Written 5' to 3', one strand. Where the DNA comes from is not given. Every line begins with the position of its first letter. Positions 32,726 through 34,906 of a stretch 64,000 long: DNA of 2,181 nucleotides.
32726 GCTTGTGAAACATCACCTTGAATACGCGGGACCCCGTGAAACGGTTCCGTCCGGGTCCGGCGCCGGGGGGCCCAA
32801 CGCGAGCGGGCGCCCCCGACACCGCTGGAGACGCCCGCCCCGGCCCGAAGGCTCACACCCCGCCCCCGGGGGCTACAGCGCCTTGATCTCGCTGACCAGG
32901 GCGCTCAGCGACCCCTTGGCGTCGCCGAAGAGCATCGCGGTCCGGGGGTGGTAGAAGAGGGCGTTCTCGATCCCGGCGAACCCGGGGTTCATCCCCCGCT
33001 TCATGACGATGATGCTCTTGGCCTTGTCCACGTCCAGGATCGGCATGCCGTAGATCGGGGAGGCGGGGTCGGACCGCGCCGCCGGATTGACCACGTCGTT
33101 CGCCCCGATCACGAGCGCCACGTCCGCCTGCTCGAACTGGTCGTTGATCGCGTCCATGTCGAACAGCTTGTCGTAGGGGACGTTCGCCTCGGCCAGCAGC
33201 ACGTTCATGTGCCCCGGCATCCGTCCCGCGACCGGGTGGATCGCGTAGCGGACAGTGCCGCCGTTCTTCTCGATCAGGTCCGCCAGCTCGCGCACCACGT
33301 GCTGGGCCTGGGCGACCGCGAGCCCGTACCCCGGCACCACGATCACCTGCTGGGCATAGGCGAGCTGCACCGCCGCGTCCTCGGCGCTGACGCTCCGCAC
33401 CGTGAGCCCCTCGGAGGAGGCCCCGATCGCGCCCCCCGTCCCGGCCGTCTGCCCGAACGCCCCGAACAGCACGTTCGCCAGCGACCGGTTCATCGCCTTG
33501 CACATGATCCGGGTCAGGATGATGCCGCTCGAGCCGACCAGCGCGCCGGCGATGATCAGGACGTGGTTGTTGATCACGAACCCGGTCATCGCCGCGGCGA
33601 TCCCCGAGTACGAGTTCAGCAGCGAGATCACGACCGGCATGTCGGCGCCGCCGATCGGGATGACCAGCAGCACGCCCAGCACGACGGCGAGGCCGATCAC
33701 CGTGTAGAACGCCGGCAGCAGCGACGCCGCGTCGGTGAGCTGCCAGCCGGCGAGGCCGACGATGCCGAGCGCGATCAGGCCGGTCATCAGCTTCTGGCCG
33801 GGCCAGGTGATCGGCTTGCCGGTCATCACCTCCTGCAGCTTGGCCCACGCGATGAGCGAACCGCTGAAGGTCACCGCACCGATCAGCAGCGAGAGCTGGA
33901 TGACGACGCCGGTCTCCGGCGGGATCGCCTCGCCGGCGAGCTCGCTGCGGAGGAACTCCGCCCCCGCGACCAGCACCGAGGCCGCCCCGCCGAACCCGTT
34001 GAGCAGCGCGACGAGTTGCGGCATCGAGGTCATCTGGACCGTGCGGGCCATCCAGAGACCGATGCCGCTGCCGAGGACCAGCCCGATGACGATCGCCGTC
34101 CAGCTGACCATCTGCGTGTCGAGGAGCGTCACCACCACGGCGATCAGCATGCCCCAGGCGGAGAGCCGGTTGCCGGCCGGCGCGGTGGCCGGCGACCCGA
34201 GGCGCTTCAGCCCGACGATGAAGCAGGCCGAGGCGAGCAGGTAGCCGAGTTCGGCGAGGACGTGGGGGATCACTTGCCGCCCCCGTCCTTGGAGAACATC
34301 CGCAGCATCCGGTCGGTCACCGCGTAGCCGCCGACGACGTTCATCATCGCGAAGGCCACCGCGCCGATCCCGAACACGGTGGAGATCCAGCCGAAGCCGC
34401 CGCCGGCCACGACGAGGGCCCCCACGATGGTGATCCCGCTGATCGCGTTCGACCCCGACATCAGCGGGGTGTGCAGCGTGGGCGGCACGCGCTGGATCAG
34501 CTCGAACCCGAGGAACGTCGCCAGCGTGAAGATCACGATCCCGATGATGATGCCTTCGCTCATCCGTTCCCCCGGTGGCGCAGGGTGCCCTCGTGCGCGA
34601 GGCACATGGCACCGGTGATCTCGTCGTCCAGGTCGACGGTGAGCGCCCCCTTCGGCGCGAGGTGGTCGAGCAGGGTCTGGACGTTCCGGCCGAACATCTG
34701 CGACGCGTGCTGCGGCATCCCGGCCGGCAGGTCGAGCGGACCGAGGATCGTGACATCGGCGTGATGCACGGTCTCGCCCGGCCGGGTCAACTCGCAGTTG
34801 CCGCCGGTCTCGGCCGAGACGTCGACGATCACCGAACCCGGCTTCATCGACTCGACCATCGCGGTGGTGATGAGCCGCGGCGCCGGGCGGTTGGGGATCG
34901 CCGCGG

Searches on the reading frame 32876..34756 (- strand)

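Call 88: search_protein_families(library=pfam, proteins=[window:32876-34756:-], max_evalue=0.00001)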
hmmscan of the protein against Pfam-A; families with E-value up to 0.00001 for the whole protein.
window:32876-34756:- (627 aa): 1 family
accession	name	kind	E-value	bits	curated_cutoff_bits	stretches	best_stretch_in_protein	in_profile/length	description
PF02233.22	PNTB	-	1e-188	628.4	31.7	1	169-622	2-455/456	NAD(P) transhydrogenase beta subunit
